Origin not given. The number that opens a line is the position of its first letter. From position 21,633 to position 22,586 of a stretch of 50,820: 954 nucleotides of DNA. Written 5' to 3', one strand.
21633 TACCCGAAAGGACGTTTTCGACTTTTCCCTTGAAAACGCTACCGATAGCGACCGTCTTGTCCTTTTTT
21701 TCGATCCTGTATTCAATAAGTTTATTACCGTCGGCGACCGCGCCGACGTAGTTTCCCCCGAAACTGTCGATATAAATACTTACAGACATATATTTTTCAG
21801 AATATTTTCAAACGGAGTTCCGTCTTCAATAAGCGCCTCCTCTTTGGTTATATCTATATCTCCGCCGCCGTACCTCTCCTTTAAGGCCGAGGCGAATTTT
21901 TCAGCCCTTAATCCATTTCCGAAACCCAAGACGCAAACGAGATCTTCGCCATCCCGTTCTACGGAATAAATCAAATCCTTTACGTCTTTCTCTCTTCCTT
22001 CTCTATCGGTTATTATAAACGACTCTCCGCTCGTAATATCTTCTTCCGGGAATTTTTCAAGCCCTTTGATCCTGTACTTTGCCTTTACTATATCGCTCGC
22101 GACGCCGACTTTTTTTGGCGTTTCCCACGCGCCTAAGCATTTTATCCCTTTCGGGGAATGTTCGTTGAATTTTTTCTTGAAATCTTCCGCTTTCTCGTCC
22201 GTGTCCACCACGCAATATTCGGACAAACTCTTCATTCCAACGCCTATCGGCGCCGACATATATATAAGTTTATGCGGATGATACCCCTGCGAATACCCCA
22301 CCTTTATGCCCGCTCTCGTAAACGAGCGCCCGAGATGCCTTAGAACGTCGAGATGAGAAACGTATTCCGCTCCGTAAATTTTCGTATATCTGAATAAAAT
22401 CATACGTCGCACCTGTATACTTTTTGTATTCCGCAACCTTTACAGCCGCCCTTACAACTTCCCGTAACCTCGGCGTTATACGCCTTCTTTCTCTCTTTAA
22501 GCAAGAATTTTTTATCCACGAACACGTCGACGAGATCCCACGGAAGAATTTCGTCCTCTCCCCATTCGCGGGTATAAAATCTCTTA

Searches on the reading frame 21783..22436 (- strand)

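Call 39: search_protein_families(library=pfam, alignment_id=A4, max_evalue=0.00001)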
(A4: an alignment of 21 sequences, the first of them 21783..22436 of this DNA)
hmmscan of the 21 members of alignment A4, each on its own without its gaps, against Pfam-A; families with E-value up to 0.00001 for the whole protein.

A. member 1, window:21783-22436:- (218 aa): 1 family
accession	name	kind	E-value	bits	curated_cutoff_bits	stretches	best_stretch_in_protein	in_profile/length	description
PF10105.14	DUF2344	-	1.2e-31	110.4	23.8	1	14-165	3-159/176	Uncharacterized protein conserved in bacteria (DUF2344)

B. families by the number of members that match (of 21 scanned): 41 families (the first 25 are shown)
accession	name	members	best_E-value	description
PF00005.33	ABC_tran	3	4.3e-35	ABC transporter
PF00664.28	ABC_membrane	2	7e-41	ABC transporter transmembrane region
PF02463.25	SMC_N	2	2.6e-08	RecF/RecN/SMC N terminal domain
PF07517.20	SecA_DEAD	1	4.4e-129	SecA DEAD-like domain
PF21090.3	P-loop_SecA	1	6.3e-88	SecA P-loop domain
PF00079.25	Serpin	1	4.2e-64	Serpin (serine protease inhibitor)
PF07516.18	SecA_SW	1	1.1e-63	SecA Wing and Scaffold domain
PF16363.11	GDP_Man_Dehyd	1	1.9e-58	GDP-mannose 4,6 dehydratase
PF01370.27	Epimerase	1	1.8e-57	NAD dependent epimerase/dehydratase family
PF00155.27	Aminotran_1_2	1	1.7e-52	Aminotransferase class I and II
PF19864.5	Radical_SAM_N2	1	9.2e-51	Radical SAM proteins, N-terminal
PF01043.26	SecA_PP_bind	1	4e-45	SecA preprotein cross-linking domain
PF09515.15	Thia_YuaJ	1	3.2e-41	Thiamine transporter protein (Thia_YuaJ)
PF02421.24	FeoB_N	1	1.2e-40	Ferrous iron transport protein B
PF02659.21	Mntp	1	8.1e-39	Putative manganese efflux pump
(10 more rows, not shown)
